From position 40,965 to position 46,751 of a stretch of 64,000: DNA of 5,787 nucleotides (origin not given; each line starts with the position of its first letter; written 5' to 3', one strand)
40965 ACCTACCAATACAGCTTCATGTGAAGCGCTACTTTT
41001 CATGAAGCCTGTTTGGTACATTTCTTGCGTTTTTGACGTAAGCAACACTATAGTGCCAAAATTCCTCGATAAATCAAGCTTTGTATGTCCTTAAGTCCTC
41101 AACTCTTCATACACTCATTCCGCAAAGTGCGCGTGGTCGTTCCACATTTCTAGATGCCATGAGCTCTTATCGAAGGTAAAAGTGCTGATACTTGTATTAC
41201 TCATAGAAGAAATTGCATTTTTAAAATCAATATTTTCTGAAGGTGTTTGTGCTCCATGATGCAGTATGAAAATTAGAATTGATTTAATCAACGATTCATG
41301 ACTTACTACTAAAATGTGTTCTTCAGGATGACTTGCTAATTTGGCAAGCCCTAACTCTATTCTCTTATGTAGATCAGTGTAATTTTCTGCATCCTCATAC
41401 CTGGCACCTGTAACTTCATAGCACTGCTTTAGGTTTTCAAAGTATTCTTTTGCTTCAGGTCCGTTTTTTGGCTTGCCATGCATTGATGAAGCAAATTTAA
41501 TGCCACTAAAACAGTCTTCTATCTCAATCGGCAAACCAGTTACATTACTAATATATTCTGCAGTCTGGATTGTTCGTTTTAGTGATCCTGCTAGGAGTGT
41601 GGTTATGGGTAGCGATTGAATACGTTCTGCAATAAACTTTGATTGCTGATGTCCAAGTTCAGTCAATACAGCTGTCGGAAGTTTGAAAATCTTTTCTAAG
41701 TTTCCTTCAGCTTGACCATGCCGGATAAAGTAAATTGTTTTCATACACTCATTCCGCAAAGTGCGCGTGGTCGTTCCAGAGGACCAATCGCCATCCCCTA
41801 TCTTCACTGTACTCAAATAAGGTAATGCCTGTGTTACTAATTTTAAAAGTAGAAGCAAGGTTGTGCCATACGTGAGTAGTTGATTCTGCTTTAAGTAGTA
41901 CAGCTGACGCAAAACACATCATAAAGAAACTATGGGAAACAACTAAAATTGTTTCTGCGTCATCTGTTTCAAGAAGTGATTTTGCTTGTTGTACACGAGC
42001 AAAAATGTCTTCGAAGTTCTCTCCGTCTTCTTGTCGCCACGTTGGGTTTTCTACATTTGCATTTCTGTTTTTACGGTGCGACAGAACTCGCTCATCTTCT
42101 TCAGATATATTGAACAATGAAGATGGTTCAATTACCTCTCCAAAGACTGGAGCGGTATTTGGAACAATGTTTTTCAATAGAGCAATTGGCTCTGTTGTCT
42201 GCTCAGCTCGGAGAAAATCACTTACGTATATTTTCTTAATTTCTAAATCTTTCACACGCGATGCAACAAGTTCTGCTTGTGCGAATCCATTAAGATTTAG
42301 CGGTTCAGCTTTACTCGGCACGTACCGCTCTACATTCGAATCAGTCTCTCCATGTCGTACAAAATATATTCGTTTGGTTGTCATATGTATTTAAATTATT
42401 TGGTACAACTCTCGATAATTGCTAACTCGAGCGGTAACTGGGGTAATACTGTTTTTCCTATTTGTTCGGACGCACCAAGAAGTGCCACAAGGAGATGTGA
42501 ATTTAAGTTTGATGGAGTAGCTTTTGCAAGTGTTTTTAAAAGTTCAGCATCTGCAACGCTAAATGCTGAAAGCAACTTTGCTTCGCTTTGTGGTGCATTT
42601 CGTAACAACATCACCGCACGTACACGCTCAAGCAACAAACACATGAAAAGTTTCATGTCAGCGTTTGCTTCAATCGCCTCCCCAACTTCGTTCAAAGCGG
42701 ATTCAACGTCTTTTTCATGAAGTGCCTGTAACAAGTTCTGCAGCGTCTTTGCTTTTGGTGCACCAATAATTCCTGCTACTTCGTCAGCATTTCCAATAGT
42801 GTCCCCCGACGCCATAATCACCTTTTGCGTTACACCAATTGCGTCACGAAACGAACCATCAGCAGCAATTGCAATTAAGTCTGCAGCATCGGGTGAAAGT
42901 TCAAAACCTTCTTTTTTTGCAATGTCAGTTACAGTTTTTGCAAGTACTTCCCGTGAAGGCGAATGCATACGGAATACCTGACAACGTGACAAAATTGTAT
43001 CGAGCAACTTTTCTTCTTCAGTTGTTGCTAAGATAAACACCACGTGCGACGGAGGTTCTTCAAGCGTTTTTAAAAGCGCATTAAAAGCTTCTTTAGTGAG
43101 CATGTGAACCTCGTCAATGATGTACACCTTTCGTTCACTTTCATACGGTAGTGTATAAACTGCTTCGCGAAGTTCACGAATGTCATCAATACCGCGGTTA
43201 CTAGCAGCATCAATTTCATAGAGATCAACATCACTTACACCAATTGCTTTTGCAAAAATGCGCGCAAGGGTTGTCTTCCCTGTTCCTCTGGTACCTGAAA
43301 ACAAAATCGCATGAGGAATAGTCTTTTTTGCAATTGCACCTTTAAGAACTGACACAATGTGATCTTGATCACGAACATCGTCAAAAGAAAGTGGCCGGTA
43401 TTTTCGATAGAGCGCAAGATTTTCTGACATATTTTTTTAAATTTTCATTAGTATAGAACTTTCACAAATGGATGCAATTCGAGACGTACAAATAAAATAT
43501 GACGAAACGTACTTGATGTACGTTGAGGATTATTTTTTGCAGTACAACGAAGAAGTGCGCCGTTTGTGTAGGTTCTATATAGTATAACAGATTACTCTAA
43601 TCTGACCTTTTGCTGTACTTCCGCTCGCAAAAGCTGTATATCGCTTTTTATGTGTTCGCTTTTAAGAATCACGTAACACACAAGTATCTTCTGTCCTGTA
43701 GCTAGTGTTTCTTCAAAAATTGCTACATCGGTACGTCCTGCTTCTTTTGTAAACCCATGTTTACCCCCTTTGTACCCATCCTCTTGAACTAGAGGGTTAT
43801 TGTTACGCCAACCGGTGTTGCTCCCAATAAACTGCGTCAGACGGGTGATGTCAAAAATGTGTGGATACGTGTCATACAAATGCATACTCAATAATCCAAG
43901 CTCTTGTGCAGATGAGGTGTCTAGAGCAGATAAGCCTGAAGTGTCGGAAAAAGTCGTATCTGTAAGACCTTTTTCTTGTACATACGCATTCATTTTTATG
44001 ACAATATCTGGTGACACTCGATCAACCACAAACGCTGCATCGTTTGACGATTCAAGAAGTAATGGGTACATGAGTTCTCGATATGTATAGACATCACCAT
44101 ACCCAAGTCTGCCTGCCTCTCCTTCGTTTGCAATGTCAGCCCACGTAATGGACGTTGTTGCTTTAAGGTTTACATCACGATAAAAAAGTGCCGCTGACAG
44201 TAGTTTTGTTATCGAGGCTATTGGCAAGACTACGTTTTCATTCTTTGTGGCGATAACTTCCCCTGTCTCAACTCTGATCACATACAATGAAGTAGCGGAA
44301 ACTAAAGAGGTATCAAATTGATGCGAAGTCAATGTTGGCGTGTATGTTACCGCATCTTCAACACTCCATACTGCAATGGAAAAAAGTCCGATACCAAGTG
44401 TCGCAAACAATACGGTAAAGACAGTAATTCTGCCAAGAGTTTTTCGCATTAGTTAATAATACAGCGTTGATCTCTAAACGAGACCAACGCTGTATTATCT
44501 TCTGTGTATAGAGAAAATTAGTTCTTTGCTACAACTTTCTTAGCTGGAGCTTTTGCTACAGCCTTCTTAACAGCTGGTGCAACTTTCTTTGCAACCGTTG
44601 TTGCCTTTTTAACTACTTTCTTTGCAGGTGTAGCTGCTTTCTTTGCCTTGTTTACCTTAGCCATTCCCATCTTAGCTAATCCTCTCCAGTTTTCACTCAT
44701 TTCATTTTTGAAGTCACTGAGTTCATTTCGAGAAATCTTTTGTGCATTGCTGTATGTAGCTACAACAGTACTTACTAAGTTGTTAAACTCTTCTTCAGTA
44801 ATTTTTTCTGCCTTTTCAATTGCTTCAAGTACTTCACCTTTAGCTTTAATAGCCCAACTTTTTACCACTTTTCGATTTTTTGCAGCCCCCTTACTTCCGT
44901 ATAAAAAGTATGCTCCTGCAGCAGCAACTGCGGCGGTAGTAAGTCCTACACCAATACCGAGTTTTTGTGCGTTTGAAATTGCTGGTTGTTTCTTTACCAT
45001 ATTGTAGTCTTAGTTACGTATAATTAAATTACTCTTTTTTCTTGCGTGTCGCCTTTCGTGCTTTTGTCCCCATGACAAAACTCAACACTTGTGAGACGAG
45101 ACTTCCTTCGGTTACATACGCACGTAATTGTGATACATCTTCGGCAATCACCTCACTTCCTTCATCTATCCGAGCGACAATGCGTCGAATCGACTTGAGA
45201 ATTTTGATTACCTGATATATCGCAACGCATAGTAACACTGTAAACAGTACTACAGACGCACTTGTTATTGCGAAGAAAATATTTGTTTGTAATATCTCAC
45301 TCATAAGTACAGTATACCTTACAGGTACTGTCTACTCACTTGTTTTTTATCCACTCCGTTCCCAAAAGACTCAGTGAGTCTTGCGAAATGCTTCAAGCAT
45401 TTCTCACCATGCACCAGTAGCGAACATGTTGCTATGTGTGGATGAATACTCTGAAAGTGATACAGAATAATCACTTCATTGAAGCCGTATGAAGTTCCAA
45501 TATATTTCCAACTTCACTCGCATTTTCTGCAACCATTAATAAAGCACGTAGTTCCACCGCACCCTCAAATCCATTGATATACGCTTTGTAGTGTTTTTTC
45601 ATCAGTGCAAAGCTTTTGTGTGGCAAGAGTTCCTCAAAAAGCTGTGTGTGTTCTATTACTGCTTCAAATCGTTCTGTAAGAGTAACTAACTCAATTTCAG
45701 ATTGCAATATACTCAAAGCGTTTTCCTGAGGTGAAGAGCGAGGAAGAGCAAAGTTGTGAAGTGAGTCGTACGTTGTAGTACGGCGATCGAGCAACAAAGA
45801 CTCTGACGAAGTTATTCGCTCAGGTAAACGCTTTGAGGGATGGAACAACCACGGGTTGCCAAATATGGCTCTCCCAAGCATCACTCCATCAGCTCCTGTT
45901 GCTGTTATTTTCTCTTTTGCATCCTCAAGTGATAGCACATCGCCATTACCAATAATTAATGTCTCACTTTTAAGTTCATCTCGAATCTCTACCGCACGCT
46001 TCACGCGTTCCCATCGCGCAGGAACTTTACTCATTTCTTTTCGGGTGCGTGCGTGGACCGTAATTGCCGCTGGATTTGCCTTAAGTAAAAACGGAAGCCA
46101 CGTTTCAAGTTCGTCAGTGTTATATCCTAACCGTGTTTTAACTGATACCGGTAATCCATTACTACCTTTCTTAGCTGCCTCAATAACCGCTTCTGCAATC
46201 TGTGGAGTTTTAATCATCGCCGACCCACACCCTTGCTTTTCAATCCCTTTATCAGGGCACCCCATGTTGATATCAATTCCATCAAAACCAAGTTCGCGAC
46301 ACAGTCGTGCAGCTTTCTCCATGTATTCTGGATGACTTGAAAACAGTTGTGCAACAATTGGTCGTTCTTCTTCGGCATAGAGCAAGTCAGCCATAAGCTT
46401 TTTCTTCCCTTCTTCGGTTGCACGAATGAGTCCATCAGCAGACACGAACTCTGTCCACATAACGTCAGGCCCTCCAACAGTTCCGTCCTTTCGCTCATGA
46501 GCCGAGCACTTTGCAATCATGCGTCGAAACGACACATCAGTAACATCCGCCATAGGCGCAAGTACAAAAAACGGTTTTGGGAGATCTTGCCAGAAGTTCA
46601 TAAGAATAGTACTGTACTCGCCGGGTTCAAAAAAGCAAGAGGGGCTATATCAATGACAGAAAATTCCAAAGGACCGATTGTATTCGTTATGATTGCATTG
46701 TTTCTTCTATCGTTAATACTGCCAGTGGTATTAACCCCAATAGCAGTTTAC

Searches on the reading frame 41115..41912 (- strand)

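Call 37: search_protein_families(library=pfam, proteins=[window:41115-41912:-], max_evalue=0.001)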
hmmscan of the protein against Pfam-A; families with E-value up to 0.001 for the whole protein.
window:41115-41912:- (265 aa): 1 family
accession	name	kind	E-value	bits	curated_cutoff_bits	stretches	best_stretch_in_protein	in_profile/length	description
PF00300.27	His_Phos_1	-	6.7e-30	104.6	21.7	1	60-259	1-193/194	Histidine phosphatase superfamily (branch 1)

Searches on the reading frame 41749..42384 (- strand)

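Call 37: search_protein_families(library=pfam, proteins=[window:41749-42384:-], max_evalue=0.001)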
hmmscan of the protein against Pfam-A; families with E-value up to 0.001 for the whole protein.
window:41749-42384:- (211 aa): 1 family
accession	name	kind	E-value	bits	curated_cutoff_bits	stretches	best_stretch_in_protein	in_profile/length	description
PF00300.27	His_Phos_1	-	2.1e-30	106.3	21.7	1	6-205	1-193/194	Histidine phosphatase superfamily (branch 1)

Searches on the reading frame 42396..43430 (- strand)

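Call 37: search_protein_families(library=pfam, proteins=[window:42396-43430:-], max_evalue=0.001)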
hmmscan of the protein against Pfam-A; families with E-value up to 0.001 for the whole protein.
window:42396-43430:- (344 aa): 14 families
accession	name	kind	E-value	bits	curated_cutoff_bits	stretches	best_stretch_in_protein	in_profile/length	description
PF13177.12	DNA_pol3_delta2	-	2.7e-36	125.4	27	2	77-157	79-159/161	DNA polymerase III, delta subunit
PF00004.35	AAA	-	3e-15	57.3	21.2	1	42-153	1-126/131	ATPase family associated with various cellular activities (AAA)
PF13401.12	AAA_22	-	1.2e-08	35.8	27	0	85-139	69-125/130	AAA domain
PF13173.12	AAA_14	-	2.9e-08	34.2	27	1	41-142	4-103/129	AAA domain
PF05496.18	RuvB_N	-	7.6e-08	32.7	27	1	12-125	2-110/159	Holliday junction DNA helicase RuvB P-loop domain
PF12169.13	DNA_pol3_gamma3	-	7.6e-08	32.7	24.4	1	215-340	3-126/143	DNA polymerase III subunits gamma and tau domain III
PF06068.19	TIP49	-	3e-07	30.4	23.8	0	102-137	277-311/347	TIP49 P-loop domain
PF22608.2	DNAX_ATPase_lid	-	4.6e-07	29.9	27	1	166-206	5-45/49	DNA polymerase III clamp loader subunit, ATPase lid domain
PF07728.20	AAA_5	-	1.9e-06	28.4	22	1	42-129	2-96/139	AAA domain (dynein-related subfamily)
PF25199.1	nSTAND_NTPase5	-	3.4e-05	24.1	34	1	34-137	36-133/145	Novel STAND NTPase 5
PF13604.12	AAA_30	-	9.2e-05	22.7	27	0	43-133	22-122/191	AAA domain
PF13238.12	AAA_18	-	0.00031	21.6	29.4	1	42-128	1-68/128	AAA domain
PF02367.23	TsaE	-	0.00031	21.1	26.6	0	34-66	19-48/128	Threonylcarbamoyl adenosine biosynthesis protein TsaE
PF13479.12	AAA_24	-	0.00053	20.3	27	0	42-114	5-79/195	AAA domain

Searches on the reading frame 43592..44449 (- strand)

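Call 37: search_protein_families(library=pfam, proteins=[window:43592-44449:-], max_evalue=0.001)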
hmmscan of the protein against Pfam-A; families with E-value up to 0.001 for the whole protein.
window:43592-44449:- (285 aa): 2 families
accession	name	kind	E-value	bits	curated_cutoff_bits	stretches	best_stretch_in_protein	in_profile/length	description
PF00768.25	Peptidase_S11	-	2.5e-29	102.9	27.6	1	49-243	9-221/239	D-alanyl-D-alanine carboxypeptidase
PF13354.11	Beta-lactamase2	-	1.2e-09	38.3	22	1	54-247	1-202/214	Beta-lactamase enzyme family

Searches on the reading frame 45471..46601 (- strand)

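Call 37: search_protein_families(library=pfam, proteins=[window:45471-46601:-], max_evalue=0.001)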
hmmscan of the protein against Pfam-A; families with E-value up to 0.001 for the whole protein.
window:45471-46601:- (376 aa): 1 family
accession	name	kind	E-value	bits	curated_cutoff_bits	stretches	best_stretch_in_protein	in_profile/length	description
PF01207.24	Dus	-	7.8e-61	206.3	20.4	1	14-369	2-303/311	Dihydrouridine synthase (Dus)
